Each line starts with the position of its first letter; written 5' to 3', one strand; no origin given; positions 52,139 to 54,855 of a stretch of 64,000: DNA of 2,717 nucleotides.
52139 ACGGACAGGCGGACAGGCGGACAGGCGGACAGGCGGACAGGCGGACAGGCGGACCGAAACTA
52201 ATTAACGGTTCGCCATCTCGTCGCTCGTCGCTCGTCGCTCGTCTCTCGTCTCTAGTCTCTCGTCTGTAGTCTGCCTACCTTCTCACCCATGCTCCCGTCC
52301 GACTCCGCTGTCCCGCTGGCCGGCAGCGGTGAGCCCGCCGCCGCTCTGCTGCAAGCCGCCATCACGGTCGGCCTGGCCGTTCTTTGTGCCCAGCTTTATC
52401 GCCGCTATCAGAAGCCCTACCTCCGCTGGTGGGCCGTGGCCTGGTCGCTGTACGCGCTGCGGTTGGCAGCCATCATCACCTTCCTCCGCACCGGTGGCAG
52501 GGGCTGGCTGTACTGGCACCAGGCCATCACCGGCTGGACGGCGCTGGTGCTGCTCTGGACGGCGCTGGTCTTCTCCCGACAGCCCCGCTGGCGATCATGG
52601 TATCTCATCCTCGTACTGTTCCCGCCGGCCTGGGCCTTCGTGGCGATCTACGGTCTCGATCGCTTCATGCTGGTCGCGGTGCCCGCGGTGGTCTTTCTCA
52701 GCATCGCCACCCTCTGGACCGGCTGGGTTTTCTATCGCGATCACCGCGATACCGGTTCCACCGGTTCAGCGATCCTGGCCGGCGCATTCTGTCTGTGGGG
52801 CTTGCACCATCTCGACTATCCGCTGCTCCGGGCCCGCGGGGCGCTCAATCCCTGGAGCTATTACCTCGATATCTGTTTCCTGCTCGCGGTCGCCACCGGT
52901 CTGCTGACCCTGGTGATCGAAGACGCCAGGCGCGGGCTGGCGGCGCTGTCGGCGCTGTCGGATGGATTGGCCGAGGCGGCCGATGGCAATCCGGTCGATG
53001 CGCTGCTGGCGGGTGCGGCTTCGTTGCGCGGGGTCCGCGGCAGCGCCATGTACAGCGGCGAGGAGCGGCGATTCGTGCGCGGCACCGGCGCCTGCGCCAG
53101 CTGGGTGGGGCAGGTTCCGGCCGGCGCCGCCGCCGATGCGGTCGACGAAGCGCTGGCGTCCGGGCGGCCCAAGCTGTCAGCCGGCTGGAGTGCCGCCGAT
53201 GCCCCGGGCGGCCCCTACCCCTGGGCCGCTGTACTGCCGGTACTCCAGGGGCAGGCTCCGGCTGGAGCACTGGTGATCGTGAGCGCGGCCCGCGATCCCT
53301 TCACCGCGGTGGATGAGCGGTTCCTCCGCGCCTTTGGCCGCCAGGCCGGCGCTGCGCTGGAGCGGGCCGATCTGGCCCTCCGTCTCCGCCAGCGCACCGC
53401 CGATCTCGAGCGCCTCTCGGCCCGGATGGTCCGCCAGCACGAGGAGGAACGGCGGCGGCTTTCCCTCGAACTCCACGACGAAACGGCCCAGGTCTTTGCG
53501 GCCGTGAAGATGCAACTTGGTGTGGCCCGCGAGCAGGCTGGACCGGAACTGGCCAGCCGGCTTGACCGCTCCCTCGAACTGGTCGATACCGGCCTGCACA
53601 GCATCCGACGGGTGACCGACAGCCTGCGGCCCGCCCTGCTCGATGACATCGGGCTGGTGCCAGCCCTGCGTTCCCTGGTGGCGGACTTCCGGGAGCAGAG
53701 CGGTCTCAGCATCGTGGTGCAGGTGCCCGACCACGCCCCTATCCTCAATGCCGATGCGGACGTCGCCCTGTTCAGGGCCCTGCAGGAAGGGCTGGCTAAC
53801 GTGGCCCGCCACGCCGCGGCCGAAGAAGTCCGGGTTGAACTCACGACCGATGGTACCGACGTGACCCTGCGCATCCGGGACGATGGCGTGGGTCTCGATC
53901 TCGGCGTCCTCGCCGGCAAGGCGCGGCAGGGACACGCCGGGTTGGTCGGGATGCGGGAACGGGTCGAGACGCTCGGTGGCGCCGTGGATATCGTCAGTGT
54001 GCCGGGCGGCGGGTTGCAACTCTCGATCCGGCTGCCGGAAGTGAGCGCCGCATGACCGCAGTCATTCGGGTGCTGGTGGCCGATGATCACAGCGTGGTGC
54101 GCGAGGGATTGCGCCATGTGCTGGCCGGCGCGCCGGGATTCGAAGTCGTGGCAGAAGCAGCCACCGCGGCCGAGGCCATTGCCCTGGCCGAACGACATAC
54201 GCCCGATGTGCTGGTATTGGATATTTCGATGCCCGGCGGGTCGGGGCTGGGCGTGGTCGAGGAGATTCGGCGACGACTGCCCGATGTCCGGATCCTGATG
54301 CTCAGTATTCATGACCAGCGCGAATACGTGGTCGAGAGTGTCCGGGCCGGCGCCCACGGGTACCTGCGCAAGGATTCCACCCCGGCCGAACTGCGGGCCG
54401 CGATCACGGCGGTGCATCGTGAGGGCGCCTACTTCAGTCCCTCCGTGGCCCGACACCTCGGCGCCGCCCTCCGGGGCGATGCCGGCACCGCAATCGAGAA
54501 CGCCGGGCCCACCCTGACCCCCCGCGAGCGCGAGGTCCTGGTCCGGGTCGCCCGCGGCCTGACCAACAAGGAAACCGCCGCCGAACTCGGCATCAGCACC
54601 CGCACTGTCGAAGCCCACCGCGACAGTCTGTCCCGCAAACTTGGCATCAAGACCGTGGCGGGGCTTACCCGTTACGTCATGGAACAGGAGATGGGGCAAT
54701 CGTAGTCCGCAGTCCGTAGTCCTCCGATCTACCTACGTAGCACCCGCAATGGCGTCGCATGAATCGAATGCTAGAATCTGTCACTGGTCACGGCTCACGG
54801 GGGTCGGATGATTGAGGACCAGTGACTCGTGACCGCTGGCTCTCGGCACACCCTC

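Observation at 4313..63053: Recurrent architecture of phase-locked 7/8/9-nt simple repeats with a purine-rich arm and a pyrimidine-rich arm, at >=14 loci in 64 kb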

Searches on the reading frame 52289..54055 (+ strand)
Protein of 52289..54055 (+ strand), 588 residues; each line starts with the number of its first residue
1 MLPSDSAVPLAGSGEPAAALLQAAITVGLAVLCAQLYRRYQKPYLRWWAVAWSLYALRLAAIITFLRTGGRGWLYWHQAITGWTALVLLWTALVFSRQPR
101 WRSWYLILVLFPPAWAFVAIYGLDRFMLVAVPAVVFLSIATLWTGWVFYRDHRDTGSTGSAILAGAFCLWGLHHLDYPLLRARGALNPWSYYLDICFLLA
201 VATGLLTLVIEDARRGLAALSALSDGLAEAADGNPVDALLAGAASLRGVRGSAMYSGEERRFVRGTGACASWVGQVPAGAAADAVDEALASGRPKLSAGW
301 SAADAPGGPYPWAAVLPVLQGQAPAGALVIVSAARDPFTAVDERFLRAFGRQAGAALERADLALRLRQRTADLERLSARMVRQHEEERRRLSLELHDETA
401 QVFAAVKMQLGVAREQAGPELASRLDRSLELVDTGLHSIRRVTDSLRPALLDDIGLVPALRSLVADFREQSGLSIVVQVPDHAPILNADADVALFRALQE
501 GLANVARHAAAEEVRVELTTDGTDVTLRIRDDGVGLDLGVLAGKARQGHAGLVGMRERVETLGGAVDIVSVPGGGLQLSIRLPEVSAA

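Call 10: search_protein_families(library=pfam, proteins=[window:52289-54055:+])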
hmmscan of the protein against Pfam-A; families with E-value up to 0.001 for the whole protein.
window:52289-54055:+ (588 aa): 5 families
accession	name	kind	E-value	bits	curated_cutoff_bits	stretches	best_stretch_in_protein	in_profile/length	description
PF02518.31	HATPase_c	-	3.3e-12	47.3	26.4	1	492-584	4-109/111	Histidine kinase-, DNA gyrase B-, and HSP90-like ATPase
PF07730.19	HisKA_3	-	1.1e-10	42.3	24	1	387-450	1-67/68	Histidine kinase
PF13185.12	GAF_2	-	1.8e-05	25.4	28.6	1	238-358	10-136/136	GAF domain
PF13581.12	HATPase_c_2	-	5.9e-05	23.5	27.4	1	497-539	35-82/127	Histidine kinase-like ATPase domain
PF13492.12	GAF_3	-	6.6e-05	23.8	27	1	280-359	52-129/129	GAF domain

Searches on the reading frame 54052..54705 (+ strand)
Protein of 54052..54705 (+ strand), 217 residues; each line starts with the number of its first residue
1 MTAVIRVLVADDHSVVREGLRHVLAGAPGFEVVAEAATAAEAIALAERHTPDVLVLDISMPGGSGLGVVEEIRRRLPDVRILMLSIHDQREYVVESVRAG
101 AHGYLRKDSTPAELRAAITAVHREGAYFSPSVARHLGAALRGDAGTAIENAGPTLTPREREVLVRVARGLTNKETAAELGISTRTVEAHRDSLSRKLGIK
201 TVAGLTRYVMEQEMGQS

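Call 57: search_protein_families(library=pfam, proteins=[window:54052-54705:+], max_evalue=0.00001)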
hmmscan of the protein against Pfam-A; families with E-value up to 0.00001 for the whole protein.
window:54052-54705:+ (217 aa): 3 families
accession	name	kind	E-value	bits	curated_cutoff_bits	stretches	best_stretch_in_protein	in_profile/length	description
PF00072.30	Response_reg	-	4e-29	101.5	30.2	1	7-118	1-110/111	Response regulator receiver domain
PF00196.25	GerE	-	8.8e-17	60.9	23.5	1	154-208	2-56/57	Bacterial regulatory proteins, luxR family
PF08281.18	Sigma70_r4_2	-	6.1e-07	29.4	25.7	1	153-189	9-46/54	Sigma-70, region 4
